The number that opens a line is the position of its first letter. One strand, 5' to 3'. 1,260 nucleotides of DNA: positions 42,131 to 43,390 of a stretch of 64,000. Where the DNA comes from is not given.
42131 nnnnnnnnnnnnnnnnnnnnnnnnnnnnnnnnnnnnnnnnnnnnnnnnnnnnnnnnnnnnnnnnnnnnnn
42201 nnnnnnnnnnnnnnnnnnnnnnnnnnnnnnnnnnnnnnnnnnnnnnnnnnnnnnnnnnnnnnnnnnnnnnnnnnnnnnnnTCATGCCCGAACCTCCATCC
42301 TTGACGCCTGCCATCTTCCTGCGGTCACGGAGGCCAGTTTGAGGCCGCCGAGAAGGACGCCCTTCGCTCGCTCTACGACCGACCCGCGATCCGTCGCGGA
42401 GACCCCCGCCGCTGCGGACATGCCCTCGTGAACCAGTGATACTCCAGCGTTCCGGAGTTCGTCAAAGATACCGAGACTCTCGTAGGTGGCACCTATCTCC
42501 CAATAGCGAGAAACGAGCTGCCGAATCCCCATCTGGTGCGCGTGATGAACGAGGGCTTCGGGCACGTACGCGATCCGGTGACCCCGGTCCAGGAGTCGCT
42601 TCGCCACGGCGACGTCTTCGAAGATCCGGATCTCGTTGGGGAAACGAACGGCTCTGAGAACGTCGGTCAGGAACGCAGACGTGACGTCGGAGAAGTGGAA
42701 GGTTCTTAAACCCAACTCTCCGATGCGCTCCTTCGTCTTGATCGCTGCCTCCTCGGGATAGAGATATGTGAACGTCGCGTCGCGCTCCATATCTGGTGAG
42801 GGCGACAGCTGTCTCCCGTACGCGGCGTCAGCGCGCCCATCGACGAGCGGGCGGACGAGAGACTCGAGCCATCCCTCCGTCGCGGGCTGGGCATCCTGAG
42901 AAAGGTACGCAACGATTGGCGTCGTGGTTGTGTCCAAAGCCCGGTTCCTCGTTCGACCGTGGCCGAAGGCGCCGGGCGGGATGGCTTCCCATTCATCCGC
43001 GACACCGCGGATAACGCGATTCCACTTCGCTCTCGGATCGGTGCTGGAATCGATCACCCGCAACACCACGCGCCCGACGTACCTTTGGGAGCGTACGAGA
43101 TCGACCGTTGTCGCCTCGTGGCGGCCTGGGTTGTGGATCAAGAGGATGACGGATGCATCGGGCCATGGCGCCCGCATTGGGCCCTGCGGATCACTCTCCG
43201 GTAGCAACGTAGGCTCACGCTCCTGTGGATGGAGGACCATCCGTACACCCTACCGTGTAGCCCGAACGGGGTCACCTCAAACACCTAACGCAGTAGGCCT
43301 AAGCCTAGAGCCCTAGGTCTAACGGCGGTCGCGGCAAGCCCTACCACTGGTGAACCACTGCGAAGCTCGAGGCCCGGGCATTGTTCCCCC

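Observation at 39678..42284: Wzz/PCP co-polymerase joined (or tightly coupled) to an alkaline-phosphatase-superfamily domain where a BY-kinase normally sits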

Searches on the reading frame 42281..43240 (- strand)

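Call 3: search_protein_families(library=pfam, proteins=[window:42281-43240:-], max_evalue=0.01)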
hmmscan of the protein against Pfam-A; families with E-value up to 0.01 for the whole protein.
window:42281-43240:- (319 aa): 2 families
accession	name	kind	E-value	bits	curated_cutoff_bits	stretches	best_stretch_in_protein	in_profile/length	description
PF00535.33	Glycos_transf_2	-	2.8e-07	31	23.3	1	91-197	63-166/168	Glycosyl transferase family 2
PF13641.12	Glyco_tranf_2_3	-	0.0031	18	27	1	186-236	162-214/230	Glycosyltransferase like family 2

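Call 53: search_protein_families(library=ncbifam, proteins=[window:42281-43240:-], max_evalue=0.001)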
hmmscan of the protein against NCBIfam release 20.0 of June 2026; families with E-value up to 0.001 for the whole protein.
window:42281-43240:- (319 aa): 2 families
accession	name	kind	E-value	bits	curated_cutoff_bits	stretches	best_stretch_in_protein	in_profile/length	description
TIGR03965.1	mycofact_glyco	equivalog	3.3e-14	52.6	280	1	26-312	73-355/467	mycofactocin biosynthesis glycosyltransferase MftF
NF041875.1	EPS_EpsD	equivalog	1.8e-06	27.6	370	1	63-238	37-211/325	exopolysaccharide biosynthesis glycosyltransferase EpsD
